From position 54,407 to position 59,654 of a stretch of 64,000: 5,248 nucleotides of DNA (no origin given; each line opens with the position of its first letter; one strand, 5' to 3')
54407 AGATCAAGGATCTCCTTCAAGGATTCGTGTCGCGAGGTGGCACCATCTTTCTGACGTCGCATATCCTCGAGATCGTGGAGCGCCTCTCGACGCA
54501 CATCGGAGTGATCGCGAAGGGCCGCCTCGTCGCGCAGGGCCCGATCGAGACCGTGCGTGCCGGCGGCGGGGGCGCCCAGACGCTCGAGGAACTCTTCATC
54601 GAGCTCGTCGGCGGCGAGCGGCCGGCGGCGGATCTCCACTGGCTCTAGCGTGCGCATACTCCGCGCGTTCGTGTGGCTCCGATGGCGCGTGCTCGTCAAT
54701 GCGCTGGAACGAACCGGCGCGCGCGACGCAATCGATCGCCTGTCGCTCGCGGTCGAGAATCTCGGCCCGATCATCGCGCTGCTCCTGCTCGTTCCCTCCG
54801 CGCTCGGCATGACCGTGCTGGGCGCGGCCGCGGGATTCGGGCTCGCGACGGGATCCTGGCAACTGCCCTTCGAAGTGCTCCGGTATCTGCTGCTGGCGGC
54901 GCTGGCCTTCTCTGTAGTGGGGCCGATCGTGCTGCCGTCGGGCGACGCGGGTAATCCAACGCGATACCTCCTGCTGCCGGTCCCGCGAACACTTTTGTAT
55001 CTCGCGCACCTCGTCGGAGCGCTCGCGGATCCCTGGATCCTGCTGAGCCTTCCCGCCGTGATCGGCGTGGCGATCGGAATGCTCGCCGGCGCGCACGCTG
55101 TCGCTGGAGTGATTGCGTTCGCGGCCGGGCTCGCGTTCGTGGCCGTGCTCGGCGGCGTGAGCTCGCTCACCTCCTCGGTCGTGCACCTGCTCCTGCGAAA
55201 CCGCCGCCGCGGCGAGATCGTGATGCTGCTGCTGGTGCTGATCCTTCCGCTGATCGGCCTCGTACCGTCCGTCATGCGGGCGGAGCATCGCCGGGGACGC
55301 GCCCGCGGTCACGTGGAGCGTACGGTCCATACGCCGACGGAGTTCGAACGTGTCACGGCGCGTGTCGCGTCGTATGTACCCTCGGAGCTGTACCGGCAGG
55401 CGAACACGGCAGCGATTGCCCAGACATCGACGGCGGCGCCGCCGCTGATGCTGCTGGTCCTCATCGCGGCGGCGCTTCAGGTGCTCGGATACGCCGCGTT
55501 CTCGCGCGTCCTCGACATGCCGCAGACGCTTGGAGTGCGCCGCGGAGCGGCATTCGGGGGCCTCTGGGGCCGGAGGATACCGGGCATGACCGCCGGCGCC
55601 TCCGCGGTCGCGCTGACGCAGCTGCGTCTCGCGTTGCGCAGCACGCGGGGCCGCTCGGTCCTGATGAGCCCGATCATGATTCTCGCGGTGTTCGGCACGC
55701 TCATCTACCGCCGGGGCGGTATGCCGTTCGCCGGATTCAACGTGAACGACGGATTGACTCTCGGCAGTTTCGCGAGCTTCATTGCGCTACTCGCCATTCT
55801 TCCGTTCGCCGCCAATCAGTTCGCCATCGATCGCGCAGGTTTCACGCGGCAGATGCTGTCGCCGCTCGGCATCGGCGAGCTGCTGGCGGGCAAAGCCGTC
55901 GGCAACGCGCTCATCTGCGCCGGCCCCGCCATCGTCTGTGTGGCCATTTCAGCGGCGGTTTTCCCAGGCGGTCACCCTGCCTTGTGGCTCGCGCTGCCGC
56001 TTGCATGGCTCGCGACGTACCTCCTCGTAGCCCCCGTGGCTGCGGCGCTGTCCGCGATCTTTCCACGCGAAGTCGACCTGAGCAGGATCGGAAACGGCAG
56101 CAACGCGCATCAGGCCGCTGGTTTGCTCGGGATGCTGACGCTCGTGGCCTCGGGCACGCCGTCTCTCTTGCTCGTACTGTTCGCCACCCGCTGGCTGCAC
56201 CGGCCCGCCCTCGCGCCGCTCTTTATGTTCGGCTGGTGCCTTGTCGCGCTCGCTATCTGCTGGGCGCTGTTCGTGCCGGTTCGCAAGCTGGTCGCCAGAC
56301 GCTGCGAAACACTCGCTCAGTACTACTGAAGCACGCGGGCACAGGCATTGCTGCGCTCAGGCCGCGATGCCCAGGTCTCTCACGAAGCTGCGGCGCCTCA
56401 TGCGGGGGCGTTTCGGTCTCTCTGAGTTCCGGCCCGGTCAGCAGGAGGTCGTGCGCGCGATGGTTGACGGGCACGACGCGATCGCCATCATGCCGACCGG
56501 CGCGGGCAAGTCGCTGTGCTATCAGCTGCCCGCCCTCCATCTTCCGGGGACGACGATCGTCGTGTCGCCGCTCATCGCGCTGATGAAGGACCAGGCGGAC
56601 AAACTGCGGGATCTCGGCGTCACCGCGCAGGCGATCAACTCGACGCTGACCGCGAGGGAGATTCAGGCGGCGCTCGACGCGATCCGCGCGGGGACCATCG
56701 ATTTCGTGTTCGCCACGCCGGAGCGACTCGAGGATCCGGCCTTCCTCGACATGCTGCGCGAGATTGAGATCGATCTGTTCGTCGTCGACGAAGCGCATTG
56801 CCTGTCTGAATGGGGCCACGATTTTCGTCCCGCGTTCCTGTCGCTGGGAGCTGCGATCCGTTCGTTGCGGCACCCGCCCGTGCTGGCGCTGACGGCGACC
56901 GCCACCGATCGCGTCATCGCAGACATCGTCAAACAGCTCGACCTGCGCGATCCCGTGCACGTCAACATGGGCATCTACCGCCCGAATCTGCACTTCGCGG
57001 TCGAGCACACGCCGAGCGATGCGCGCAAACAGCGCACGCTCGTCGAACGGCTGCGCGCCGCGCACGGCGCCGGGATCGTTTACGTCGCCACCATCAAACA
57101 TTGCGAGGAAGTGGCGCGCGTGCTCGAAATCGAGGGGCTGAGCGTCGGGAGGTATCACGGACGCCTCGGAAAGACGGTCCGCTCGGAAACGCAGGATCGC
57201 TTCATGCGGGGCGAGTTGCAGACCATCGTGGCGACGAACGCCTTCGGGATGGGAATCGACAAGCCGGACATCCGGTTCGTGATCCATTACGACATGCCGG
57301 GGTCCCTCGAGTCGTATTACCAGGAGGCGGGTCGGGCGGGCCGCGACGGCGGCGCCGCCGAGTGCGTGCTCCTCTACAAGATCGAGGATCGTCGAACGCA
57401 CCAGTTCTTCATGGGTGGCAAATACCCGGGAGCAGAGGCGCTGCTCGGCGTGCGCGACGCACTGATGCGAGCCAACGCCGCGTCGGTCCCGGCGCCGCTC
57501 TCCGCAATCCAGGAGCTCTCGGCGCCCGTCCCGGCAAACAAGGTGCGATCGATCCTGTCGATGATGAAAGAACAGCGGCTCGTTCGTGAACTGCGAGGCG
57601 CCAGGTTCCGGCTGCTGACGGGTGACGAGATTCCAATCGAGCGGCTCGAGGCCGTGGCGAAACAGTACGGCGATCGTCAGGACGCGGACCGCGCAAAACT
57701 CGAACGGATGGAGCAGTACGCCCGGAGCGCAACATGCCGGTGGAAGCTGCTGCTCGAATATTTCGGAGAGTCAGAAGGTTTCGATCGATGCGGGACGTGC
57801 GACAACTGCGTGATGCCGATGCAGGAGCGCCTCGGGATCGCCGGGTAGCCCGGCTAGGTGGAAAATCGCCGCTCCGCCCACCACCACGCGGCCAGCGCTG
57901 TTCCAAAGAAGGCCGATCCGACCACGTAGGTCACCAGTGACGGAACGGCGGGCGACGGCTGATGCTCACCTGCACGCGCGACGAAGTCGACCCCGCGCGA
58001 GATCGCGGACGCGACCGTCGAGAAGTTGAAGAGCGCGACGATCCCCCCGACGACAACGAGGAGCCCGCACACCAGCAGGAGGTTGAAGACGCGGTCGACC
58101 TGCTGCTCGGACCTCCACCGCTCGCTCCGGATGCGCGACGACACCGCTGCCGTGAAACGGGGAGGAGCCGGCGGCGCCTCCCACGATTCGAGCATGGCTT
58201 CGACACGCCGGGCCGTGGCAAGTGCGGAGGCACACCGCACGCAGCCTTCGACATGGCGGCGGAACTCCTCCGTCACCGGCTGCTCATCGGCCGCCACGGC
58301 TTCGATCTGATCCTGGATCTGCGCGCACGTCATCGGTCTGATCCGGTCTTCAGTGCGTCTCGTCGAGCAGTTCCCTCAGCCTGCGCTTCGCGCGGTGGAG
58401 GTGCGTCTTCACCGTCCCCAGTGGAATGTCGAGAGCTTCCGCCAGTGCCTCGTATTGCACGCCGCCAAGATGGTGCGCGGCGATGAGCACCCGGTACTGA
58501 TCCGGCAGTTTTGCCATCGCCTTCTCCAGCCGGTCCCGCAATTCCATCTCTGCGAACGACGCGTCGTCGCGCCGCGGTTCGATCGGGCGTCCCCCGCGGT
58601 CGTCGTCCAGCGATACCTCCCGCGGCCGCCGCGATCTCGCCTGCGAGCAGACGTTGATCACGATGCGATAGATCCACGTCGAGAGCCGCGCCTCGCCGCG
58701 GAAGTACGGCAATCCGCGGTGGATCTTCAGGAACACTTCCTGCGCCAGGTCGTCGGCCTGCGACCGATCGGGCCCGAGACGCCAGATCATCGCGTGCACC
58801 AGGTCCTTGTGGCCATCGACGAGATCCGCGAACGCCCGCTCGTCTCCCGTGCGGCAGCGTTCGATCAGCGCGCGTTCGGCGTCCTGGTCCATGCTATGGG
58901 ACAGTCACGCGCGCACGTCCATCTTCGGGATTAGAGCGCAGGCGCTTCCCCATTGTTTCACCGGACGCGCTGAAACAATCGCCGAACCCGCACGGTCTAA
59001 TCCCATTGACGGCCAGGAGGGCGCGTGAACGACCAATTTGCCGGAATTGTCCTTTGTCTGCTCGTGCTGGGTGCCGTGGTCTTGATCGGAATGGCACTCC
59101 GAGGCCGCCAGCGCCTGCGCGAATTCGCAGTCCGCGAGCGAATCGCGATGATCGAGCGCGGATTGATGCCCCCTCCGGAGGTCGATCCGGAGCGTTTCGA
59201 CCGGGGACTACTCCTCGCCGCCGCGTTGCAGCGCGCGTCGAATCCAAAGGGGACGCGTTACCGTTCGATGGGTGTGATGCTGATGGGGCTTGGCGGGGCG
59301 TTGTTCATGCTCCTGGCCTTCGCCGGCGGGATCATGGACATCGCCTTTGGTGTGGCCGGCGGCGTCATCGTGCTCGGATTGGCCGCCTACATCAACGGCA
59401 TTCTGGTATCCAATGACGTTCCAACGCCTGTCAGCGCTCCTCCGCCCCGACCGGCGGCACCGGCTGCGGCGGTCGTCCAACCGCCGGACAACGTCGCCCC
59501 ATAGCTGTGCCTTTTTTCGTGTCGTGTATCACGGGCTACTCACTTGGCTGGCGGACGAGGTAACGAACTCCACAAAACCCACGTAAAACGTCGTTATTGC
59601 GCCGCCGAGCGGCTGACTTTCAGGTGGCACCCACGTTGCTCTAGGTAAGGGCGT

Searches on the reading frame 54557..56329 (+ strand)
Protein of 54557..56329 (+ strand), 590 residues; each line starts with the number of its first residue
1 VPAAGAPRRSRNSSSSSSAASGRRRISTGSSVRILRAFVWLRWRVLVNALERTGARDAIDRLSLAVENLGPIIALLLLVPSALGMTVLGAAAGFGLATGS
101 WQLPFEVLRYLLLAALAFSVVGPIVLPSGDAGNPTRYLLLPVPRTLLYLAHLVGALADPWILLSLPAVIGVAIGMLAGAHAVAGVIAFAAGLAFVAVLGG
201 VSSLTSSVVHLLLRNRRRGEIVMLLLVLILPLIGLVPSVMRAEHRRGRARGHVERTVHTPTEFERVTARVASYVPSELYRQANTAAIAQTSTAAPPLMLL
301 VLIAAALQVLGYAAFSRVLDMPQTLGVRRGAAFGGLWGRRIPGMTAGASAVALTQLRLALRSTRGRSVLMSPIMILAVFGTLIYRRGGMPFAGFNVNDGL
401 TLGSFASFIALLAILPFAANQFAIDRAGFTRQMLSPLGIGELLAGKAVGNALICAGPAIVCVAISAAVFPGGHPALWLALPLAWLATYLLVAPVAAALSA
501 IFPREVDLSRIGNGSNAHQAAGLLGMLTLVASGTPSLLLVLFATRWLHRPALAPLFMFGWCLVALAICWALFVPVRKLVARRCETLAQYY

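Call 6: search_protein_families(library=pfam, proteins=[window:54557-56329:+], max_evalue=0.01)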
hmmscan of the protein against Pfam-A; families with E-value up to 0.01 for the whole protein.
window:54557-56329:+ (590 aa): 1 family
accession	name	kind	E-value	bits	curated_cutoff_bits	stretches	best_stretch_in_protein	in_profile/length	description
PF12698.13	ABC2_membrane_3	-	0.00035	20.2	31.6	1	419-527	181-281/347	ABC-2 family transporter protein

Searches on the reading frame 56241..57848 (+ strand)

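Call 6: search_protein_families(library=pfam, proteins=[window:56241-57848:+], max_evalue=0.01)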
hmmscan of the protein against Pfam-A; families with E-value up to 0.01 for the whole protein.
window:56241-57848:+ (535 aa): 6 families
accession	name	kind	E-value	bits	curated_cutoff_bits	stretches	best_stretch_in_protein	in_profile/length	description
PF00270.35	DEAD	-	4.1e-29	101.9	26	1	64-227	1-165/167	DEAD/DEAH box helicase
PF00271.37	Helicase_C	-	3.2e-27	95.4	23.5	1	266-370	5-110/110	Helicase conserved C-terminal domain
PF16124.10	RecQ_Zn_bind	-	1.3e-13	51.9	25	1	475-523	16-65/66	RecQ zinc-binding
PF04851.21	ResIII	-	8.2e-10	39.3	22.5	1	62-221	3-162/164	Type III restriction enzyme, res subunit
PF13604.12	AAA_30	-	0.00084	19.6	27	1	64-191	3-103/191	AAA domain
PF22590.2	Cas3-like_C_2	-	0.0047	17.6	27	1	276-369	3-104/106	CRISPR-associated nuclease/helicase Cas3, C-terminal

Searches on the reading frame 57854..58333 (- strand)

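Call 6: search_protein_families(library=pfam, proteins=[window:57854-58333:-], max_evalue=0.01)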
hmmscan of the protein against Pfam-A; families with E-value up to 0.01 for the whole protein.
window:57854-58333:- (159 aa): 1 family
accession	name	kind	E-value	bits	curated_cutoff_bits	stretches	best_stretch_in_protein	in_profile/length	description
PF19779.4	DUF6264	-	6.6e-05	23.6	31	1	40-156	30-148/183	Family of unknown function (DUF6264)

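Call 46: search_protein_families(library=ncbifam, proteins=[window:57854-58333:-], max_evalue=0.001)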
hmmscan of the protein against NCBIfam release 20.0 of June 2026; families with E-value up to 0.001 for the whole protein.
window:57854-58333:- (159 aa): 2 families
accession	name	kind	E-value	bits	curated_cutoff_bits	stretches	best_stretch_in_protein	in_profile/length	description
NF052375.1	antisigma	equivalog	1.9e-05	24.7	100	1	22-101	16-104/217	anti-sigma factor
TIGR03988.1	antisig_RsrA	equivalog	0.00023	21.2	62.5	1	3-72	2-74/77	mycothiol system anti-sigma-R factor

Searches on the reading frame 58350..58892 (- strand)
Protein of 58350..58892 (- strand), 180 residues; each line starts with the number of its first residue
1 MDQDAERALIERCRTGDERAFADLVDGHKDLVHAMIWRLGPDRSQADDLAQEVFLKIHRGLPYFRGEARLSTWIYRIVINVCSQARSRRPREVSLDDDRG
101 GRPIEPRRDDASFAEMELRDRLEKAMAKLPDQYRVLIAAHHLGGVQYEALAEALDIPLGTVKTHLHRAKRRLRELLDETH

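Call 6: search_protein_families(library=pfam, proteins=[window:58350-58892:-], max_evalue=0.01)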
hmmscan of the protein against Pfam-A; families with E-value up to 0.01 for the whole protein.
window:58350-58892:- (180 aa): 5 families
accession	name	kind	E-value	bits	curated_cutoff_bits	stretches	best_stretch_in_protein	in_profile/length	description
PF08281.18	Sigma70_r4_2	-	1.3e-14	54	25.7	1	120-172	2-54/54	Sigma-70, region 4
PF04542.20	Sigma70_r2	-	2.1e-14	53.5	24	1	24-89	1-68/71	Sigma-70 region 2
PF04545.22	Sigma70_r4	-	2e-07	30.8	24.1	1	125-174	1-50/50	Sigma-70, region 4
PF07638.17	Sigma70_ECF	-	0.0048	17.2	21.1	1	114-174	122-181/185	ECF sigma factor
PF04967.18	HTH_10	-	0.006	16.8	23.1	0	132-172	5-51/53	HTH DNA binding domain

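Call 46: search_protein_families(library=ncbifam, proteins=[window:58350-58892:-], max_evalue=0.001)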
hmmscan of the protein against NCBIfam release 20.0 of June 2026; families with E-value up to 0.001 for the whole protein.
window:58350-58892:- (180 aa): 85 families (the best 25 are shown)
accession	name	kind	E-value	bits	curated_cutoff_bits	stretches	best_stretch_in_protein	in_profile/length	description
NF009171.0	PRK12518.1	equivalog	9.1e-38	130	208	1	3-178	11-186/191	RNA polymerase sigma factor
NF007223.0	PRK09641.1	equivalog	2.7e-33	115.4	209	1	7-177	6-185/187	RNA polymerase sigma factor SigW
NF004113.0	PRK05602.1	equivalog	3.5e-32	111.7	208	1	1-178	27-203/211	RNA polymerase sigma factor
NF008888.0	PRK11922.1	equivalog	3.8e-31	108.5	204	1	3-178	14-198/231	RNA polymerase sigma factor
TIGR02948.1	SigW_bacill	equivalog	4.8e-30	105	243.1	1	7-176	6-184/187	RNA polymerase sigma factor SigW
NF007225.0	PRK09643.1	equivalog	1.1e-29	103.5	190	1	3-178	11-184/204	RNA polymerase sigma factor SigM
NF009166.1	PRK12513.1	equivalog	2.4e-29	102.4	206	1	3-178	6-188/193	RNA polymerase sigma factor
TIGR02939.1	RpoE_Sigma70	equivalog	9.5e-29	100.8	236.15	1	2-173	3-183/190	RNA polymerase sigma factor RpoE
TIGR02937.1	sigma70-ECF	superfamily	8e-28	97.1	42.9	1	20-176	2-165/165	sigma-70 family RNA polymerase sigma factor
NF007216.0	PRK09638.1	equivalog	6.9e-27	94.4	194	1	4-177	3-175/180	RNA polymerase sigma factor SigY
NF009190.0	PRK12538.1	equivalog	9.5e-24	84.4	303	1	4-177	48-220/233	RNA polymerase sigma factor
NF009176.0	PRK12524.1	equivalog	2.4e-23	83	264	1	5-177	12-185/196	RNA polymerase sigma factor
TIGR02983.1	SigE-fam_strep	subfamily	5.2e-23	81.7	141.55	1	17-179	4-161/162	SigE family RNA polymerase sigma factor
NF007229.0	PRK09647.1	equivalog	9.3e-23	80.7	265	1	20-178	45-204/220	RNA polymerase sigma factor SigE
NF006930.0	PRK09415.1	subfamily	1.5e-21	77.1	198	1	21-178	18-177/179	RNA polymerase factor sigma C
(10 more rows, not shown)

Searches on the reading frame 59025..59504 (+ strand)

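Call 6: search_protein_families(library=pfam, proteins=[window:59025-59504:+], max_evalue=0.01)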
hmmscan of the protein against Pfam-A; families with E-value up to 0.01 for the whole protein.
window:59025-59504:+ (159 aa): 1 family
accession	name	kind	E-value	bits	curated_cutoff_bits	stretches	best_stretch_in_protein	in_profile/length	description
PF19762.4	DUF6249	-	7.2e-05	23.1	33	1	8-121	5-96/104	Domain of unknown function (DUF6249)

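Call 46: search_protein_families(library=ncbifam, proteins=[window:59025-59504:+], max_evalue=0.001)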
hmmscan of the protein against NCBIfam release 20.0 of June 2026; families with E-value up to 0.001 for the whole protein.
window:59025-59504:+ (159 aa): 0 families
